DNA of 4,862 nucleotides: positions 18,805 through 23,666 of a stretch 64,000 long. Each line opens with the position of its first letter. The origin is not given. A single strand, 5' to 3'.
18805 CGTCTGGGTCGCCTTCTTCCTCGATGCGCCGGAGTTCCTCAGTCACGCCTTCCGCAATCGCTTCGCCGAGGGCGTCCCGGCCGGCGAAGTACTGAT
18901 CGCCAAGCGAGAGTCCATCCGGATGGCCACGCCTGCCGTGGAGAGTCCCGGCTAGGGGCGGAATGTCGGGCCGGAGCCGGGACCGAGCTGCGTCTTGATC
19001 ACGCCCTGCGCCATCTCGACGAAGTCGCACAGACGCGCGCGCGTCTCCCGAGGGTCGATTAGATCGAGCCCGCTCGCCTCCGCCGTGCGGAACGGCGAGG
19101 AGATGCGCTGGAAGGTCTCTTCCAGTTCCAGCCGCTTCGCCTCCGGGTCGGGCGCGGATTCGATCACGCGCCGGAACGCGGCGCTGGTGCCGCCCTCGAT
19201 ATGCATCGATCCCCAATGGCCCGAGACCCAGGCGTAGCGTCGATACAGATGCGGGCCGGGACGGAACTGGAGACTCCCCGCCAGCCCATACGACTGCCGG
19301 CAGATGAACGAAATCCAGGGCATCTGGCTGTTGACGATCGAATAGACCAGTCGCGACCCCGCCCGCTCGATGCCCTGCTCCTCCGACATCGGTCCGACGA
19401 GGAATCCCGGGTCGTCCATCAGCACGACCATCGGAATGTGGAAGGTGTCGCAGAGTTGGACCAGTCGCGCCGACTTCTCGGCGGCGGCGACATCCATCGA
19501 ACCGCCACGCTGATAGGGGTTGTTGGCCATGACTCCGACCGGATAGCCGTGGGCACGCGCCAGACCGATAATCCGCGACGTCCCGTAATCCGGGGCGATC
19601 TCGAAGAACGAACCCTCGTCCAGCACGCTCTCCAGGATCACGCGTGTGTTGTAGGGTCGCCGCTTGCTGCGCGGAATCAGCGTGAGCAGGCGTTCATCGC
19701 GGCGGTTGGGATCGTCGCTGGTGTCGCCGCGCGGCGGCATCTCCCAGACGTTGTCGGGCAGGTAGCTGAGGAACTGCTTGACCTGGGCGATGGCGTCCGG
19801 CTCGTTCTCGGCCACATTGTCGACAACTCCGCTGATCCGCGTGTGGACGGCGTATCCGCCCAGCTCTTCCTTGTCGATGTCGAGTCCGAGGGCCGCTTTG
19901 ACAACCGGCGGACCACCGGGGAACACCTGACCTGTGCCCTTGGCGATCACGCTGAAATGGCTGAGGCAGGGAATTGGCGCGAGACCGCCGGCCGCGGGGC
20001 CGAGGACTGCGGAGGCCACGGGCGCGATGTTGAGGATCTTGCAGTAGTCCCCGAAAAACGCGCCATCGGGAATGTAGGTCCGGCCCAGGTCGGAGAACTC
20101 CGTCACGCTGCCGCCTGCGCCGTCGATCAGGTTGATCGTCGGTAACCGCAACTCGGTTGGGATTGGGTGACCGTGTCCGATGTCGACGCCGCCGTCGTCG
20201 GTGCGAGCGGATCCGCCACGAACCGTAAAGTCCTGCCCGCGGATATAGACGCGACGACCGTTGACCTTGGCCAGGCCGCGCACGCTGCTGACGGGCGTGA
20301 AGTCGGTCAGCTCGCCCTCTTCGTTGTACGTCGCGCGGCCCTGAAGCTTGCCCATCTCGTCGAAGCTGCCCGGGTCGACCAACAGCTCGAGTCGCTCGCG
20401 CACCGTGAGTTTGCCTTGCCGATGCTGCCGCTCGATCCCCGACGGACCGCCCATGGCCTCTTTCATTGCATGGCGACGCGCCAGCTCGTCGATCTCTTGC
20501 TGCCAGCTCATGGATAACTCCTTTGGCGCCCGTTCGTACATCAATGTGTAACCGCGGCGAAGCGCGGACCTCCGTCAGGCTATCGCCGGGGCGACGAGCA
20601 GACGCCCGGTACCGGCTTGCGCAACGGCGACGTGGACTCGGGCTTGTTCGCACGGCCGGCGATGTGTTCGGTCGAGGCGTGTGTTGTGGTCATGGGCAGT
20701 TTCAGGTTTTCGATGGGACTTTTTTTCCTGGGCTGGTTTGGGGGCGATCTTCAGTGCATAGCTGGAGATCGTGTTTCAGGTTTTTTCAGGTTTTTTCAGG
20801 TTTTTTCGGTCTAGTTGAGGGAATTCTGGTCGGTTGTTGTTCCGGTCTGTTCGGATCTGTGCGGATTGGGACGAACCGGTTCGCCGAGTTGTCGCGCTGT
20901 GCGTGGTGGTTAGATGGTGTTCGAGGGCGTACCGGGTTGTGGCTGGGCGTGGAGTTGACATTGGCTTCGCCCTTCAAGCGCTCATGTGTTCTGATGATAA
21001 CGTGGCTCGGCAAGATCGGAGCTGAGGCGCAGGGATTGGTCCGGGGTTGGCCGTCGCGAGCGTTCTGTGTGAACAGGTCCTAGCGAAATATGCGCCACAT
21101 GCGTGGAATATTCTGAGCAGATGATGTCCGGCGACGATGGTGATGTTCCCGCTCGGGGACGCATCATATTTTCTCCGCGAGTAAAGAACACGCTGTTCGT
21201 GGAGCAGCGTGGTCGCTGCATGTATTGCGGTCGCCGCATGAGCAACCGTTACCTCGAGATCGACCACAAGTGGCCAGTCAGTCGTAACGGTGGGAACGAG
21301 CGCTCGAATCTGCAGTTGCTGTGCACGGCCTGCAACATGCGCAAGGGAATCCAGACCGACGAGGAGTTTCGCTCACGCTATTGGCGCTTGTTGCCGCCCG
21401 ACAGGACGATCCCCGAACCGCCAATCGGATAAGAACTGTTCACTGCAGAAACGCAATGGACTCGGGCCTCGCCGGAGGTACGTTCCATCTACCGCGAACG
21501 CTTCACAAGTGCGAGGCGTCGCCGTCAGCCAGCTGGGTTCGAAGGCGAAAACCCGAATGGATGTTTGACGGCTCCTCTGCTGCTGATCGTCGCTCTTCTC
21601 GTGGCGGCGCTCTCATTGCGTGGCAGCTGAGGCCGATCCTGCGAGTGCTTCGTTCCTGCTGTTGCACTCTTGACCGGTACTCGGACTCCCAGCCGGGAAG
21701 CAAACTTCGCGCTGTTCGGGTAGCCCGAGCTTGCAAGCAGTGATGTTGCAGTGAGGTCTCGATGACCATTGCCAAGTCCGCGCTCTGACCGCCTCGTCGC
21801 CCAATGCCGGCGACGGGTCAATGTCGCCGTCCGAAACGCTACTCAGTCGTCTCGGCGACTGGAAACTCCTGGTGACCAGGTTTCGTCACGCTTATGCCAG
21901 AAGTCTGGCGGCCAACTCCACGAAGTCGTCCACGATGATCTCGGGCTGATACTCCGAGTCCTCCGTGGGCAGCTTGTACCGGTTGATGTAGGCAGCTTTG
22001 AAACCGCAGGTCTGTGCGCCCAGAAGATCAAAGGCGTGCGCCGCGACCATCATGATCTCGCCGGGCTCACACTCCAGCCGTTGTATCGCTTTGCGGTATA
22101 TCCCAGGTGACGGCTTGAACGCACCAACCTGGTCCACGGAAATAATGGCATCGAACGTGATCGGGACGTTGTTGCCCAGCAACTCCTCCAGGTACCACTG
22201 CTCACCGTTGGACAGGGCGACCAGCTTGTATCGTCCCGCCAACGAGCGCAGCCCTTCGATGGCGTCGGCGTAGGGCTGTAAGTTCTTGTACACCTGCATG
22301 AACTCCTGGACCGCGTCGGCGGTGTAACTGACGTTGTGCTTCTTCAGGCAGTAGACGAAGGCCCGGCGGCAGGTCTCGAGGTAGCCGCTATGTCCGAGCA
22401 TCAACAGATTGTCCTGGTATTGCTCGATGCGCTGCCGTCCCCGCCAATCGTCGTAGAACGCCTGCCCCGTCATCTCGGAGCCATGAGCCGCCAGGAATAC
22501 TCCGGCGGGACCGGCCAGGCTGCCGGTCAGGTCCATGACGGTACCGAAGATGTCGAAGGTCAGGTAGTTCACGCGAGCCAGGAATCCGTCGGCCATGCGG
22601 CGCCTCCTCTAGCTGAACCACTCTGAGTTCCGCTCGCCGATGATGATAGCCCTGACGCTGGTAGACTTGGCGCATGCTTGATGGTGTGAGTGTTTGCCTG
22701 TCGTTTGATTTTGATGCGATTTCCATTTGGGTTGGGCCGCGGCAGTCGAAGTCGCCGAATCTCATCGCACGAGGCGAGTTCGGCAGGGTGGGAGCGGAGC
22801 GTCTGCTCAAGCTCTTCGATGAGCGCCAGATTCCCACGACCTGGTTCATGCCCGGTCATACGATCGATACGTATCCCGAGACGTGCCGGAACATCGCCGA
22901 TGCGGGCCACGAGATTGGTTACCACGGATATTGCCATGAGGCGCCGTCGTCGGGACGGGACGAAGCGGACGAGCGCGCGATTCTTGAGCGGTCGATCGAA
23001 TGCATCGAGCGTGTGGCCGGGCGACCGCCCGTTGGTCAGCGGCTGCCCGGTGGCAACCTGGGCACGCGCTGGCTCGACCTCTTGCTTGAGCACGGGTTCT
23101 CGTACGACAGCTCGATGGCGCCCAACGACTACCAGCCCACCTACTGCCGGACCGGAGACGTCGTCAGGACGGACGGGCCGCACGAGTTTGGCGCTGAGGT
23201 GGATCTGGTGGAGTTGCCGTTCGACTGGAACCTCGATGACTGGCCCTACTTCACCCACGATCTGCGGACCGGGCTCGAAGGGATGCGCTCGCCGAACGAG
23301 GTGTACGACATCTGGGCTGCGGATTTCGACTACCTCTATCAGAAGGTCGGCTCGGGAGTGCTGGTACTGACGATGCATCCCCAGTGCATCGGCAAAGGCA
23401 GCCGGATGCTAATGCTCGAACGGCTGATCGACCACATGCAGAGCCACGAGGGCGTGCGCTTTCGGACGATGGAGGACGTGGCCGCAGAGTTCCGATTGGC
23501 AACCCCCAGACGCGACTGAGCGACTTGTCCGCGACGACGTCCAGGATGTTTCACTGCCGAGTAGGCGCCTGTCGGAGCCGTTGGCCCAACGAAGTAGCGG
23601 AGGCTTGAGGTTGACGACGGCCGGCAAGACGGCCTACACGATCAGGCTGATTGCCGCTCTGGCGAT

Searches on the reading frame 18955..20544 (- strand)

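Call 36: search_protein_families(library=pfam, proteins=[window:18955-20544:-], max_evalue=0.0001)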
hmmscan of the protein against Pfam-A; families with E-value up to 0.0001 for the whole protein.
window:18955-20544:- (530 aa): 2 families
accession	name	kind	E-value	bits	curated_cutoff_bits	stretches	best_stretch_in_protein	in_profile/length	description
PF01039.27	Carboxyl_trans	-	9.2e-94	315.2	22.3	1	39-512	1-478/493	Carboxyl transferase domain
PF03255.19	ACCA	-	1.1e-05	25.2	23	1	356-415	134-193/310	Acetyl co-enzyme A carboxylase carboxyltransferase-like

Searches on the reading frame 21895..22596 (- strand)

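Call 36: search_protein_families(library=pfam, proteins=[window:21895-22596:-], max_evalue=0.0001)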
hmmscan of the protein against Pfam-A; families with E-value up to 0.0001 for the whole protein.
window:21895-22596:- (234 aa): 3 families
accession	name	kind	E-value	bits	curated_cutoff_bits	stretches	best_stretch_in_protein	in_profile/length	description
PF00702.32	Hydrolase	-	7e-14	53.1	26.4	1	12-197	4-190/191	haloacid dehalogenase-like hydrolase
PF13419.12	HAD_2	-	1e-11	45.7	23.8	1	86-202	59-176/178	Haloacid dehalogenase-like hydrolase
PF13242.12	Hydrolase_like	-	4.7e-06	26.9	22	1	161-228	4-75/75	HAD-hyrolase-like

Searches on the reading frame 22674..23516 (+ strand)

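Call 37: search_protein_families(library=pfam, proteins=[window:22674-23516:+], max_evalue=0.0001)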
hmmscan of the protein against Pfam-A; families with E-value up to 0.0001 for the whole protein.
window:22674-23516:+ (281 aa): 1 family
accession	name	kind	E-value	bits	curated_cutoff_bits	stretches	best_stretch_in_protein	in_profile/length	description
PF01522.26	Polysacc_deac_1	-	1.4e-16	61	23.1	1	41-143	21-122/124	Polysaccharide deacetylase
